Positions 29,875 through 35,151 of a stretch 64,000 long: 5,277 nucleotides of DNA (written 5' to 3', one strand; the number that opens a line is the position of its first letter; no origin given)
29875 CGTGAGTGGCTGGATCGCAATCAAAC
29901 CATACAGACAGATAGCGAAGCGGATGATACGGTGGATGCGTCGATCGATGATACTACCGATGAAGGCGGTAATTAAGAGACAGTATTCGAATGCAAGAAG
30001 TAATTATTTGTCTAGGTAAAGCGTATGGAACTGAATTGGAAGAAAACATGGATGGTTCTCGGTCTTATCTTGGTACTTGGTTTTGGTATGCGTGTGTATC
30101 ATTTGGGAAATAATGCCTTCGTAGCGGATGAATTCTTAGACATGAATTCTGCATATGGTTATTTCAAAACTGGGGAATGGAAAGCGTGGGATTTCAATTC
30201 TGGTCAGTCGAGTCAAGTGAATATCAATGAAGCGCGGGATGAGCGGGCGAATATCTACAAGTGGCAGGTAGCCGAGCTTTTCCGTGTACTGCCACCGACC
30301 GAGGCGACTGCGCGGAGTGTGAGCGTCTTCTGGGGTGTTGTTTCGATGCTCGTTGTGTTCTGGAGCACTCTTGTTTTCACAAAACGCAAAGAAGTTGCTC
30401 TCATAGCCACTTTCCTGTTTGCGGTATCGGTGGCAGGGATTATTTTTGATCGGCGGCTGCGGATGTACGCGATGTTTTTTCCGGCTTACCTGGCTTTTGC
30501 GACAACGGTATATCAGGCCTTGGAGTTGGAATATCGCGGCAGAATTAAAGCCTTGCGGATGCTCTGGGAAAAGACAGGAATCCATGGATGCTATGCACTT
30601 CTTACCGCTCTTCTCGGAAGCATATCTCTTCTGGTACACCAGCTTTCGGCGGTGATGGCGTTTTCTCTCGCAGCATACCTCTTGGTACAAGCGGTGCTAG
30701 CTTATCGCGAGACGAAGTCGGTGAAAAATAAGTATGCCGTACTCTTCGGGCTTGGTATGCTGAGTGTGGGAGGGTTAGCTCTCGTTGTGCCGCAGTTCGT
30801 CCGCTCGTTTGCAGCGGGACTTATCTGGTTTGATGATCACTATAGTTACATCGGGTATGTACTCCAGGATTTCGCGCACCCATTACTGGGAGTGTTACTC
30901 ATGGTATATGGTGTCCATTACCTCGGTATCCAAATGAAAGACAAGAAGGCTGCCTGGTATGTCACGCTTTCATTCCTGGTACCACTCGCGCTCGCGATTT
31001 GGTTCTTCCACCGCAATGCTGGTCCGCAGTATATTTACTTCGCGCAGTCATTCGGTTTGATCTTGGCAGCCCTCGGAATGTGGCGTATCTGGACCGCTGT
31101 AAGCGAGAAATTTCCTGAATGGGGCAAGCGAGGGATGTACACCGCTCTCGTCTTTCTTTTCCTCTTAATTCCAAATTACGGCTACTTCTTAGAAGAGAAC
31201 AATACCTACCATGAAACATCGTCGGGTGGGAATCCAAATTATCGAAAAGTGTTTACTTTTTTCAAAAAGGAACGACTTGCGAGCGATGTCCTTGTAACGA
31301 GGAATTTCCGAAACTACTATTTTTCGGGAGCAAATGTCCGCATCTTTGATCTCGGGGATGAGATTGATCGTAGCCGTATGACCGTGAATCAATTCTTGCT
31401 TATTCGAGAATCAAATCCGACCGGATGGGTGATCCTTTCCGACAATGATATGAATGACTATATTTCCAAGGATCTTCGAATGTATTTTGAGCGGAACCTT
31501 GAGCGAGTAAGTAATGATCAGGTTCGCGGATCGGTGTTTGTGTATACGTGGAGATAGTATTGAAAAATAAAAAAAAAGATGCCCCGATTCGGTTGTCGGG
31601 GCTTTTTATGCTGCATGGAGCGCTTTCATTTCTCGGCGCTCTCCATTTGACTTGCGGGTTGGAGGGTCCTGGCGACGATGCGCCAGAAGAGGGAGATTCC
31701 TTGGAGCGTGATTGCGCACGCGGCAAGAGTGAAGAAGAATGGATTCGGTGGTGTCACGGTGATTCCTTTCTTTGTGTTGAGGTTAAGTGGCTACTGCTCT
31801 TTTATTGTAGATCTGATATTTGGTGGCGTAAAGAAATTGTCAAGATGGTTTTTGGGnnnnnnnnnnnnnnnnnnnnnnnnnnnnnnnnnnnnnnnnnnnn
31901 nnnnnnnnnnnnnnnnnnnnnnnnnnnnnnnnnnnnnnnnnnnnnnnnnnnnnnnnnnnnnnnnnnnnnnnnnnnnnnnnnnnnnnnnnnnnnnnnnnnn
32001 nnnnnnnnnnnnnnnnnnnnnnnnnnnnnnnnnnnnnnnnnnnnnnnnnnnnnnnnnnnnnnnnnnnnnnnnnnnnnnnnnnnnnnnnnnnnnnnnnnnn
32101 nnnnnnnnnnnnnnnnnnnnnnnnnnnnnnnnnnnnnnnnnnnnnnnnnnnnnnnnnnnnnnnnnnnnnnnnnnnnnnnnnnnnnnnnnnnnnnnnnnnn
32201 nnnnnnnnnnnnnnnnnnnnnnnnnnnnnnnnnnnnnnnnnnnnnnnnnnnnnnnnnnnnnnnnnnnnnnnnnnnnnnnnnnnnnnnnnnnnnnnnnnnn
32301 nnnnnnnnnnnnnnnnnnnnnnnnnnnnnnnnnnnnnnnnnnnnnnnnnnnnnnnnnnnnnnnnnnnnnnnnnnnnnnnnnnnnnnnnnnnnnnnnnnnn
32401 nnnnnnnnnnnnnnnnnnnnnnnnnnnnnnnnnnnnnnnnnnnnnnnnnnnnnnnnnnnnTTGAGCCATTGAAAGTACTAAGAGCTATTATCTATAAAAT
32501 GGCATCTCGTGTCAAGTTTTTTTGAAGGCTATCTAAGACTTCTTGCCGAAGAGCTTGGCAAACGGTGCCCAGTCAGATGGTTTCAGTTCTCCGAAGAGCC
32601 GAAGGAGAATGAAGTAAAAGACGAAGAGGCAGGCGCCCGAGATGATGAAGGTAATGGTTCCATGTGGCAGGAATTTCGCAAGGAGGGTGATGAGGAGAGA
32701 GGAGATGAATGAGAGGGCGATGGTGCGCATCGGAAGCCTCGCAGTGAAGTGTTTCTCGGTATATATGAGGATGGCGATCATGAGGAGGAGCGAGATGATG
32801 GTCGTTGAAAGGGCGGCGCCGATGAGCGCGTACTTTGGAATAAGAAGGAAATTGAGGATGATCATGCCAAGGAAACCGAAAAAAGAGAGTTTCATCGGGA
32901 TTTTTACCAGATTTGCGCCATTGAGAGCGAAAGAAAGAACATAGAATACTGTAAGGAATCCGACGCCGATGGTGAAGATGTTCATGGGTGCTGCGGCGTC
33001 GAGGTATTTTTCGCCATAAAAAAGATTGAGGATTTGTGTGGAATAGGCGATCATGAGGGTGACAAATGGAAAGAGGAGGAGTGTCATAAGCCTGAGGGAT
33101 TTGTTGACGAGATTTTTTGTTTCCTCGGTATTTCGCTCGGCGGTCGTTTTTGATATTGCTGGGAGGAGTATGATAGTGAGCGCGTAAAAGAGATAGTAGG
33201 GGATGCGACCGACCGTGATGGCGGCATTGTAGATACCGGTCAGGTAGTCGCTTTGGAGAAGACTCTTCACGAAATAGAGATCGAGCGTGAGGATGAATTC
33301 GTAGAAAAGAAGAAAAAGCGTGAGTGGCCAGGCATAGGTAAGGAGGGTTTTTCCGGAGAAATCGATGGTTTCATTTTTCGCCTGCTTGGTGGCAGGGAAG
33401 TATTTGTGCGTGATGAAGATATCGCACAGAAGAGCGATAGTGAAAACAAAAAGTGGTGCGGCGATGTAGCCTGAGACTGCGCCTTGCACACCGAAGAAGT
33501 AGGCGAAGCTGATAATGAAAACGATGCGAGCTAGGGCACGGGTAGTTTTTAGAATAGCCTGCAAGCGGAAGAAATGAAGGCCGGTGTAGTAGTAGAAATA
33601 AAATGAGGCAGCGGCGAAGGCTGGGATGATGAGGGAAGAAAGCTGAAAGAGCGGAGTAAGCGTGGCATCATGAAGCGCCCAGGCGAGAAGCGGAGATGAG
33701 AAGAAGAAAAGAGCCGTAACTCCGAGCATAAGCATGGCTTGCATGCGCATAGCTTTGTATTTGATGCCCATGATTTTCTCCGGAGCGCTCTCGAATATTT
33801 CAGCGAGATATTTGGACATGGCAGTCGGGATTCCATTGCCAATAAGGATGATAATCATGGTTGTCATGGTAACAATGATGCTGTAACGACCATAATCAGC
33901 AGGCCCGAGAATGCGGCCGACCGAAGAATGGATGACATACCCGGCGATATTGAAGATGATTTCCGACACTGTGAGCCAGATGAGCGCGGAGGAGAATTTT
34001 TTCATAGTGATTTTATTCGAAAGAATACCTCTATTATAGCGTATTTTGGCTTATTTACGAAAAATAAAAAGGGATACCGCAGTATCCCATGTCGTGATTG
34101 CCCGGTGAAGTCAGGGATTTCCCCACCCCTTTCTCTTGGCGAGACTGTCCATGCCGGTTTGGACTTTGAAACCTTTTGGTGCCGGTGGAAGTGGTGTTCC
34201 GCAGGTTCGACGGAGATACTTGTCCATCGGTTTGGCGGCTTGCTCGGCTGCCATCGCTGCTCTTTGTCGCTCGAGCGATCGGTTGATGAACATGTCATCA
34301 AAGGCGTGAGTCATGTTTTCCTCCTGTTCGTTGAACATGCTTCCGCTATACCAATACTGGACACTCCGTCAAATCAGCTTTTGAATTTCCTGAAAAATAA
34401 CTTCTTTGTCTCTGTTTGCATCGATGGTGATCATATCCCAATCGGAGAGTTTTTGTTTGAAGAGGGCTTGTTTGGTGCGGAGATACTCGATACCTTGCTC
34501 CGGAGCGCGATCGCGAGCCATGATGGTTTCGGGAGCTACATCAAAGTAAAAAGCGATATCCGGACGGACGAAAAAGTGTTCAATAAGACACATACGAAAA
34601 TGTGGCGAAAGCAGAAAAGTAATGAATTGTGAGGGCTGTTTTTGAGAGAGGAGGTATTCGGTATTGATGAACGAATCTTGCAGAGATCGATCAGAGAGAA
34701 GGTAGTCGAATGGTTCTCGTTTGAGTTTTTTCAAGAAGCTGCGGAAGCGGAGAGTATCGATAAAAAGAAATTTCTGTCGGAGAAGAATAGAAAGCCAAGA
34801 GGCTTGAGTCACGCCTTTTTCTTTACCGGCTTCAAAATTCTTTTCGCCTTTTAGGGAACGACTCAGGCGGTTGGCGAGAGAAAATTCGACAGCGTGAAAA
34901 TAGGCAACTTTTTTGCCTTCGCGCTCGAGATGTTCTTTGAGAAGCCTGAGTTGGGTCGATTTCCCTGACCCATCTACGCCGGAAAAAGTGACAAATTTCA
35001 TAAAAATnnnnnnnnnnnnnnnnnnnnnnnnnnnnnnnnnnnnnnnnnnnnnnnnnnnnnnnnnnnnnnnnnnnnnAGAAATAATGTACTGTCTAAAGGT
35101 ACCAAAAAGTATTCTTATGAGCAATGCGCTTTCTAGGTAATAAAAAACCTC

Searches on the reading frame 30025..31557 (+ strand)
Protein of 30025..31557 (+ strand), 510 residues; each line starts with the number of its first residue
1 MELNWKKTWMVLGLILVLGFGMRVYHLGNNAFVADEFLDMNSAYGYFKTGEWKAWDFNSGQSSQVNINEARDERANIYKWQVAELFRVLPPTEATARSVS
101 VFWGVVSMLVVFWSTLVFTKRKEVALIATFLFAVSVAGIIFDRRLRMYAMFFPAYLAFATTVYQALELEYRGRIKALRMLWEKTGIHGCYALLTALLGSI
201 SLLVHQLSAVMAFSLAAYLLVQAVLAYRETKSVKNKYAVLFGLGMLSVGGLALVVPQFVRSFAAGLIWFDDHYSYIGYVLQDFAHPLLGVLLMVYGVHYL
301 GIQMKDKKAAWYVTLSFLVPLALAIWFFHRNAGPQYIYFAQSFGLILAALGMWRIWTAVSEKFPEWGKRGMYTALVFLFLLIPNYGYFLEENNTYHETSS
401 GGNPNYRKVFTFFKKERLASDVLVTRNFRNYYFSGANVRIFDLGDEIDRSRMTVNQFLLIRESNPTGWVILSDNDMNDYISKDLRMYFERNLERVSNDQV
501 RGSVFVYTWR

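Call 6: search_protein_families(library=pfam, proteins=[window:30025-31557:+])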
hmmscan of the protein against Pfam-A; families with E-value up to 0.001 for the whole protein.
window:30025-31557:+ (510 aa): 0 families

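Call 26: search_protein_families(library=pfam, max_evalue=5, proteins=[window:30025-31557:+])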
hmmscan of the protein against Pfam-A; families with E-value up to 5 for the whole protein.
window:30025-31557:+ (510 aa): 4 families
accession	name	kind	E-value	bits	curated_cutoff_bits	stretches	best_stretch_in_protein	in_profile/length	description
PF13373.11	Dsc3_C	-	0.48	11.1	25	1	100-137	105-142/145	DSC E3 ubiquitin ligase complex subunit 3, C-terminal domain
PF25587.1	Rv2743c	-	1.2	9.2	27.7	1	171-234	23-84/237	Rv2743c family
PF16713.10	EAGR_box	-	2.7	8.2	27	0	41-53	9-22/34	Enriched in aromatic and glycine Residues box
PF02233.22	PNTB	-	3.9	6.8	31.7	0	94-233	23-160/456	NAD(P) transhydrogenase beta subunit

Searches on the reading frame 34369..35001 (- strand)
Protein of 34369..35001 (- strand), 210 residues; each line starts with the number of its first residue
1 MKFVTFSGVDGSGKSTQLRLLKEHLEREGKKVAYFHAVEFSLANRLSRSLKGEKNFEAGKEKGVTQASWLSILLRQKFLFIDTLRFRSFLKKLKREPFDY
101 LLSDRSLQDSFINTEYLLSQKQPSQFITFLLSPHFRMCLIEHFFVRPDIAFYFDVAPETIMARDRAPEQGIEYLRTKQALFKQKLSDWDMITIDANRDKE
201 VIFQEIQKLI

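Call 6: search_protein_families(library=pfam, proteins=[window:34369-35001:-])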
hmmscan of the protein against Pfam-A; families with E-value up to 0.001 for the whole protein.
window:34369-35001:- (210 aa): 2 families
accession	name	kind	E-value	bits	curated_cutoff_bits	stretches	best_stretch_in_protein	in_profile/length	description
PF02223.23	Thymidylate_kin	-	2.5e-12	47.3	27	1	7-55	2-51/185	Thymidylate kinase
PF13604.12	AAA_30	-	0.00094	19.4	27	0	4-50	21-66/191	AAA domain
